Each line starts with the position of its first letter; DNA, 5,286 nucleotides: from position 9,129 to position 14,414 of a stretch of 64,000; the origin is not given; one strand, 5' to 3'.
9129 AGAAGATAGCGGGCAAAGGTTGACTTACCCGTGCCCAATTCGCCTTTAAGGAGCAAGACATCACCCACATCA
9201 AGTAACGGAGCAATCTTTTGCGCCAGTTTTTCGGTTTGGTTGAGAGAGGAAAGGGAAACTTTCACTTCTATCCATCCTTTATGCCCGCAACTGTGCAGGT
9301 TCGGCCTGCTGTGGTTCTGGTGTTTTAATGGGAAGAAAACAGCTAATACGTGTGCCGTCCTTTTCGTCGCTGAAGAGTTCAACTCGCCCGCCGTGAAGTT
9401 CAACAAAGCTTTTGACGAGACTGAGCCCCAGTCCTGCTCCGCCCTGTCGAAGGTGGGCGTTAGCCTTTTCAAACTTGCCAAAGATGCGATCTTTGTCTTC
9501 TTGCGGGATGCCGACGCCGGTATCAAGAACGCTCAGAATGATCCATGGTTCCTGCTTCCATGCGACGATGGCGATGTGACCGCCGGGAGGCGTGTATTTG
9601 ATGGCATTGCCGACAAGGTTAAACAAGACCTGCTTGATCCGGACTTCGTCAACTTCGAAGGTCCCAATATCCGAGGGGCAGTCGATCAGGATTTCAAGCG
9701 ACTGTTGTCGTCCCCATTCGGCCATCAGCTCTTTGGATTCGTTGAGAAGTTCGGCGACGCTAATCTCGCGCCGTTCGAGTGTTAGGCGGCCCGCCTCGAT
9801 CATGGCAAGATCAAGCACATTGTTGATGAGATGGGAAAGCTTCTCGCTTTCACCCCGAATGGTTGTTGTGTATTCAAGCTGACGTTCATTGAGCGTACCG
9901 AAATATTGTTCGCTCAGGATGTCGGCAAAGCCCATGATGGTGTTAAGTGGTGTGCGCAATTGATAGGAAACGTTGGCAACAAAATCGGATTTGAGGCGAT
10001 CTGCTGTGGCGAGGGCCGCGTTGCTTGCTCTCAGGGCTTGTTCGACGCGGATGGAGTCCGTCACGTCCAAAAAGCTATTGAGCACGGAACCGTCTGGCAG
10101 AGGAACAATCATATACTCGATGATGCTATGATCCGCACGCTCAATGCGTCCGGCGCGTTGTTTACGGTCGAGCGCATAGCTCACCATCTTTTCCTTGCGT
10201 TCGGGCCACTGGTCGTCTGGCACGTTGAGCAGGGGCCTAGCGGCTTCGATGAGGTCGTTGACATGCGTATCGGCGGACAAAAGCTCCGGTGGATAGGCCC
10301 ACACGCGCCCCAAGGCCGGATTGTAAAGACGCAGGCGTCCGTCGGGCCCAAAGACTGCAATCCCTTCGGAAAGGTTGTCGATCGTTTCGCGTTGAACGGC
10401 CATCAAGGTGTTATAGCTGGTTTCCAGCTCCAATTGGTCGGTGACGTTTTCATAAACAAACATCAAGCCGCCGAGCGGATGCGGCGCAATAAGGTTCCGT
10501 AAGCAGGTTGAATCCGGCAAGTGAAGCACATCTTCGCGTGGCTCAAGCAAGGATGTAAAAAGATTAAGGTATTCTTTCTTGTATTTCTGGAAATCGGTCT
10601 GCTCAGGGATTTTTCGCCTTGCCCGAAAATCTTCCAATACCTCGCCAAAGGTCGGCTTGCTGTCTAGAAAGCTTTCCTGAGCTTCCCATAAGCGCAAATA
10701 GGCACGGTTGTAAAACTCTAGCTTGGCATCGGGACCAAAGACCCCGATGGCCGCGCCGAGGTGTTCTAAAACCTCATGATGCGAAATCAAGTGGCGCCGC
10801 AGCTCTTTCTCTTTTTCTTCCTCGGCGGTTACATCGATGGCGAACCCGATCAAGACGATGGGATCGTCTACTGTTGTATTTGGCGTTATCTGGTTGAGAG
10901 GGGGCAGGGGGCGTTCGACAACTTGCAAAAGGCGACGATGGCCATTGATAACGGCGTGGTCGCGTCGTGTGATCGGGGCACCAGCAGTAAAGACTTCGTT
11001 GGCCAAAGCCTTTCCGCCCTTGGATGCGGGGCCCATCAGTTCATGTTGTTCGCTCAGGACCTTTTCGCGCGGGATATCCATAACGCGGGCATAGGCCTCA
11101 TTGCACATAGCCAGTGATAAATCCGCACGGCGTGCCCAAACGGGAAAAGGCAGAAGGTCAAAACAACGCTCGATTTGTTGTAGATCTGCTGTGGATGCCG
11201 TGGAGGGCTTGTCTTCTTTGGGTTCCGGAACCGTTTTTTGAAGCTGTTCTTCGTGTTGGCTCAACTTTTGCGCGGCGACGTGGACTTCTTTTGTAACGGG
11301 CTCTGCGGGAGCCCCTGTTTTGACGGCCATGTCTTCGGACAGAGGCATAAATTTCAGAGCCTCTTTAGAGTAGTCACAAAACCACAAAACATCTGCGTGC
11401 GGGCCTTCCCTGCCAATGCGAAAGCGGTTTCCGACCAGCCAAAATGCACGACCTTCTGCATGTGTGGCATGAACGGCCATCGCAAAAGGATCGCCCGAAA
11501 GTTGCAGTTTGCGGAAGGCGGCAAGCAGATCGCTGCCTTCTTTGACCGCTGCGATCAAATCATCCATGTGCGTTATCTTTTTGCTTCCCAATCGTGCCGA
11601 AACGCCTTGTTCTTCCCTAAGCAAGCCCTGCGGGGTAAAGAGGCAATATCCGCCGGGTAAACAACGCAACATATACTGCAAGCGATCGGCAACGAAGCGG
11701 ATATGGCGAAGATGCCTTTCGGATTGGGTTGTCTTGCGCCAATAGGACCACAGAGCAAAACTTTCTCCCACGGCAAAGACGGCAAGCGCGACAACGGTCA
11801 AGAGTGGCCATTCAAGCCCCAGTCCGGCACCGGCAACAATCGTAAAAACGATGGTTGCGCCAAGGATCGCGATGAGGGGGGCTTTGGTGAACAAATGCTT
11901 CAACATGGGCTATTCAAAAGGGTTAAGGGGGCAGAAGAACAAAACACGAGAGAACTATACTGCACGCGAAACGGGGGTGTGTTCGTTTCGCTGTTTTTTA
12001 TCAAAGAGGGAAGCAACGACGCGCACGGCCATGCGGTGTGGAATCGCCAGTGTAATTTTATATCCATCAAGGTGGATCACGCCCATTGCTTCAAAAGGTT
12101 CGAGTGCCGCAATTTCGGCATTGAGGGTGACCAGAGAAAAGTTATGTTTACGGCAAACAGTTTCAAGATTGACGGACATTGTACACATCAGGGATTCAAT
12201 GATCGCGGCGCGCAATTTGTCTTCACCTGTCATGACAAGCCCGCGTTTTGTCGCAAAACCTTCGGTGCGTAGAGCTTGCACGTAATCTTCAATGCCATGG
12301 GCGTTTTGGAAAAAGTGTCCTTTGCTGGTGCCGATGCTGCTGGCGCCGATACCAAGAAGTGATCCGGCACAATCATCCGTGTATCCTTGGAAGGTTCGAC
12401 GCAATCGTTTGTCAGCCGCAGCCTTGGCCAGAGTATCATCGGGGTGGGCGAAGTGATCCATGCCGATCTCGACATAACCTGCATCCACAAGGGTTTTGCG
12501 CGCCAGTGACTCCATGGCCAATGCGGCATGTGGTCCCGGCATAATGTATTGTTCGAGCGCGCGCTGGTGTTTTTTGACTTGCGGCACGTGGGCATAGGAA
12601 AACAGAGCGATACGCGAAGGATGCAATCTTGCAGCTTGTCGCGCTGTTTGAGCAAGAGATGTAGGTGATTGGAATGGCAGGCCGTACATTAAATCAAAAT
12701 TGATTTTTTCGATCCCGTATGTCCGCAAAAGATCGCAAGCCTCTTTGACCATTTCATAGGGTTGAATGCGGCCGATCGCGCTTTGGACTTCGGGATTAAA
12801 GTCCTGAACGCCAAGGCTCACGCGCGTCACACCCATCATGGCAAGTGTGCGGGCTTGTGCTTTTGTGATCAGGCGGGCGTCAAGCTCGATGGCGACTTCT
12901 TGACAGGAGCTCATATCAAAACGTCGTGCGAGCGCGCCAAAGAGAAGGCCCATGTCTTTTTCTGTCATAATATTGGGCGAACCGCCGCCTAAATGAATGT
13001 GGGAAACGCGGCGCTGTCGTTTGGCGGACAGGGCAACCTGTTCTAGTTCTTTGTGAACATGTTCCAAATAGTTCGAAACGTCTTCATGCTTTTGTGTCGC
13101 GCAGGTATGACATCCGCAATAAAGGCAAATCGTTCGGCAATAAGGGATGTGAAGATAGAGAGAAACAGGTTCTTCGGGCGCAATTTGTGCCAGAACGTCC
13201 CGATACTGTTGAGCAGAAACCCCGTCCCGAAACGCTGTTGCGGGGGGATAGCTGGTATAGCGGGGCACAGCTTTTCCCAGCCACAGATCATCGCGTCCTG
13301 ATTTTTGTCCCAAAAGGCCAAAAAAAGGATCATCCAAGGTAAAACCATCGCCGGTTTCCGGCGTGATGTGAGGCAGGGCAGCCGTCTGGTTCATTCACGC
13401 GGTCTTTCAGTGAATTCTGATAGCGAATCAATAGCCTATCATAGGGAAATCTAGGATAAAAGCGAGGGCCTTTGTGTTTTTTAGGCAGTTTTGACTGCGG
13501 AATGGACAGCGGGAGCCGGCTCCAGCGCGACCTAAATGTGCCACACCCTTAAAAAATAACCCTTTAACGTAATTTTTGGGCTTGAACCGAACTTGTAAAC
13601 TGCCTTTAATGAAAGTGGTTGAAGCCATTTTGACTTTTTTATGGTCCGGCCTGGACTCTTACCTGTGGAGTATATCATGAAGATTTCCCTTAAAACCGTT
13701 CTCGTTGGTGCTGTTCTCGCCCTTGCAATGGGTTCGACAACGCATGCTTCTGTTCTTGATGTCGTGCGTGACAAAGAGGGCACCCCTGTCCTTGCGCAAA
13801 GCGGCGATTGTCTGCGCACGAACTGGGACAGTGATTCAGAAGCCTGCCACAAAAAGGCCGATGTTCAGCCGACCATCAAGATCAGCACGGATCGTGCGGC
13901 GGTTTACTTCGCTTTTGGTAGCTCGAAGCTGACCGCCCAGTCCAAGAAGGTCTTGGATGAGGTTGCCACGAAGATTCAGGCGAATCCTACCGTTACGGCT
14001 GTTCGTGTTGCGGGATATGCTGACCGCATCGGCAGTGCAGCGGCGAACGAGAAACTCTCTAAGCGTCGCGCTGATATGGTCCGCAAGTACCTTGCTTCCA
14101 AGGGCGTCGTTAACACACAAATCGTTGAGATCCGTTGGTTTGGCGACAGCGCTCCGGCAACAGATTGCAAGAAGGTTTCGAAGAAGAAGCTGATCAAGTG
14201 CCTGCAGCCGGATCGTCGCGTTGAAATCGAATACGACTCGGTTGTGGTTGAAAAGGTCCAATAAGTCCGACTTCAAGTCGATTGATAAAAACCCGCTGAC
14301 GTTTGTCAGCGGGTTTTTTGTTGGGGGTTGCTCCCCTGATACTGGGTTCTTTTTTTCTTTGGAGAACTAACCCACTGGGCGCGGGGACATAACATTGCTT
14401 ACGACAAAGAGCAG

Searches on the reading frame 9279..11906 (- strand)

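Call 9: search_protein_families(library=ncbifam, proteins=[window:9279-11906:-], max_evalue=0.001)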
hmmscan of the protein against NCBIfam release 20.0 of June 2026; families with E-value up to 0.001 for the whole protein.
window:9279-11906:- (875 aa): 78 families (the best 25 are shown)
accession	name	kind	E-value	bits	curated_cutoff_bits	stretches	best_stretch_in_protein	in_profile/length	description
NF046044.1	PnpS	equivalog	1.8e-56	191.9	400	1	633-859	164-390/390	two-component system histidine kinase PnpS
NF047874.1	MASE3_PAS_HK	subfamily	3.2e-52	178.2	560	1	505-866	267-631/655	MASE3 domain-containing sensor histidine kinase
NF038297.2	hybrid_HK_HrmK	equivalog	2.6e-50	171.7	725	1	619-866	215-463/607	hybrid histidine kinase/response regulator HrmK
TIGR02956.1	TMAO_torS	equivalog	9.6e-50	169.6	676.5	1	633-868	458-690/967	TMAO reductase system sensor histidine kinase/response regulator TorS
NF008318.0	PRK11107.1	equivalog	3.5e-47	161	890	1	634-869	288-527/920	two-component sensor histidine kinase BarA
NF050805.1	CellDivHKDivJCaul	equivalog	4.6e-47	160.4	1000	1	614-866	273-526/531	cell cycle sensor histidine kinase DivJ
TIGR02966.1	phoR_proteo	equivalog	2.7e-46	158.1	334.2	1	593-857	82-332/333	phosphate regulon sensor histidine kinase PhoR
NF033092.0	HK_WalK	equivalog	5e-45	154.2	725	1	636-860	369-594/594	cell wall metabolism sensor histidine kinase WalK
NF041947.1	LuxQ_Vibrio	equivalog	4.5e-44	150.6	1200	1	608-870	441-706/843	quorum-sensing autoinducer 2 sensor kinase/phosphatase LuxQ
NF011874.0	PRK15347.1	equivalog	3.1e-43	148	852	1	625-868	384-622/921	two component system sensor kinase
NF008302.0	PRK11091.1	equivalog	7e-40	136.9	838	1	629-864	273-509/779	aerobic respiration two-component sensor histidine kinase ArcB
NF045595.1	HK_scytonemin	equivalog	2.2e-39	135.4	865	1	363-860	144-635/637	scytonemin biosynthesis sensor histidine kinase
NF047465.1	hybrid_HK_LvrA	exception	2.4e-39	135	1200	1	629-864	192-426/819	hybrid histidine kinase/response regulator LvrA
NF045901.1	HisKinLetSLeg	equivalog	1e-37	129.7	1650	1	636-857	290-515/906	two-component system sensor histidine kinase LetS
NF041880.1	EPS_EpsF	equivalog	8.8e-37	126.7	900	1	620-852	256-483/492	response regulator EpsF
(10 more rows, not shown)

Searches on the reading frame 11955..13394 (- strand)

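Call 9: search_protein_families(library=ncbifam, proteins=[window:11955-13394:-], max_evalue=0.001)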
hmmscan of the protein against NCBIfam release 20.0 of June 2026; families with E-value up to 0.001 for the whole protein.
window:11955-13394:- (479 aa): 20 families
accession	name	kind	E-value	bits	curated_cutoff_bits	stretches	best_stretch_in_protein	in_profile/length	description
TIGR00538.1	hemN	equivalog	5.4e-123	411.2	324.95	1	41-477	13-452/454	oxygen-independent coproporphyrinogen III oxidase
NF006067.1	PRK08208.1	equivalog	1.8e-51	175.5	380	1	48-446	8-396/427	STM4012 family radical SAM protein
TIGR00539.1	hemN_rel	equivalog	1.2e-44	153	205.4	1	78-428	2-335/361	radical SAM family heme chaperone HemW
TIGR03994.1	rSAM_HemZ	equivalog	9.8e-42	143.5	321.4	1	61-306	69-314/401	coproporphyrinogen dehydrogenase HemZ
TIGR04107.1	rSAM_HutW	equivalog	3.7e-40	138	400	1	59-413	19-366/419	heme anaerobic degradation radical SAM methyltransferase ChuW/HutW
NF006061.0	PRK08207.1-4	equivalog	4.1e-28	98.4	702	1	74-265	171-366/501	coproporphyrinogen III oxidase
NF004567.0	PRK05904.1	equivalog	1.7e-26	93.3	355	1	78-265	8-190/353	coproporphyrinogen III oxidase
NF006064.0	PRK08207.2-2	equivalog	1.2e-25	90.5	504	1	74-268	142-339/465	coproporphyrinogen III oxidase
NF006385.0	PRK08629.1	equivalog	1.1e-24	87.1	355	1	74-435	50-387/439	coproporphyrinogen III oxidase family protein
NF006060.0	PRK08207.1-3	equivalog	6.2e-23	81.3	653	1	74-266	147-343/477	coproporphyrinogen III oxidase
NF006059.0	PRK08207.1-1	equivalog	3.7e-21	75.4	1012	1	74-267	169-366/496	coproporphyrinogen III oxidase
NF006065.0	PRK08207.2-4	equivalog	3.3e-18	65.9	922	1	65-268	158-367/484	coproporphyrinogen III oxidase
NF006063.0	PRK08207.2-1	equivalog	6.2e-18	64.7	1074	1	75-265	191-384/518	coproporphyrinogen III oxidase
NF005133.0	PRK06582.1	equivalog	5.9e-17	61.8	597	1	74-444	9-369/390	coproporphyrinogen III oxidase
NF006066.0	PRK08207.2-5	equivalog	3.9e-15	55.4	1117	1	76-280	190-397/518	coproporphyrinogen III oxidase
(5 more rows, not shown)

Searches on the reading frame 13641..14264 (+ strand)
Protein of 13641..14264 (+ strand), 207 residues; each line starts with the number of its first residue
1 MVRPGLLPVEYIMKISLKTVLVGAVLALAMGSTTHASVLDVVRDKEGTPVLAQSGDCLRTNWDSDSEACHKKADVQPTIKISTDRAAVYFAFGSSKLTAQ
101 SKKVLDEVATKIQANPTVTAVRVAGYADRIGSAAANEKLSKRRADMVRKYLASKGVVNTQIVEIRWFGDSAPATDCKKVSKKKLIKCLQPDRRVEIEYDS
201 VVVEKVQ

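Call 9: search_protein_families(library=ncbifam, proteins=[window:13641-14264:+], max_evalue=0.001)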
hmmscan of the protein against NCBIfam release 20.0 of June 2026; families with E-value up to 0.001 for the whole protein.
window:13641-14264:+ (207 aa): 27 families (the best 25 are shown)
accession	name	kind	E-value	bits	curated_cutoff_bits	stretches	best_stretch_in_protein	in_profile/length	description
NF008071.1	PRK10808.1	equivalog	2.4e-26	93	277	1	83-200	228-348/358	porin OmpA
NF053611.1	YiaD_Gzip_OmpA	equivalog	5.3e-23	81.8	175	1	53-196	62-204/206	YiaD family glycine zipper/OmpA-like lipoprotein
NF047726.1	AutTranAdhPGAsTpgA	equivalog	3.8e-22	78.7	350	1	70-197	138-267/268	trimeric autotransporter adhesin/peptidogylcan-associated protein TpgA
NF053612.1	anchor_PA1041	equivalog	2e-21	77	250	1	57-178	104-221/236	PA1041 family peptidoglycan-binding anchor lipoprotein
TIGR03789.1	pdsO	hypoth_equivalog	7e-18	65.2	152.2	1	85-179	138-230/243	sortase-associated OmpA-like protein PdsO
NF045787.1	OmpABordt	equivalog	3.6e-17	62.7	200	1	16-197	4-188/194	outer membrane protein OmpA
NF053585.1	OMP_LP_YfiB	equivalog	1.8e-14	53.9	128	1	87-178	57-146/163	outer membrane lipoprotein YfiB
NF052230.1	T9SS_PorE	exception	3.6e-14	52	600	1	87-182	516-609/648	PorE family type IX secretion system protein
TIGR02802.1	Pal_lipo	equivalog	3.7e-14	52.7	125.35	1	88-179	2-91/104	peptidoglycan-associated lipoprotein Pal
NF053613.1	OMP_toxin_LptF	equivalog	7.5e-13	48.7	400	1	87-184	142-237/256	lipotoxin F family OmpA-related lipoprotein LptF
NF008067.1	PRK10802.1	equivalog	1.1e-11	44.9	261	1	18-173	4-152/171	peptidoglycan-associated lipoprotein Pal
NF033763.1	exchanger_TraB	exception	5.4e-11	41.2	700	1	79-180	381-485/522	outer membrane exchange protein TraB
NF038224.1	OmpA_like_CmpA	equivalog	1.4e-10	41.1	300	1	78-198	105-214/233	C-OmpA-like family protein CmpA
TIGR03350.1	type_VI_ompA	equivalog_domain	2.1e-10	40.7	139.8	1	86-196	31-135/137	type VI secretion system protein TssL, long form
NF047620.1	FlgprotMotYVib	equivalog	3.3e-10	40.1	400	1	90-177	165-251/271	flagellar protein MotY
NF038223.1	IcmN_DotK_IVB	equivalog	1.7e-06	27.8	250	1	86-182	55-149/164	type IVB secretion system protein IcmN/DotK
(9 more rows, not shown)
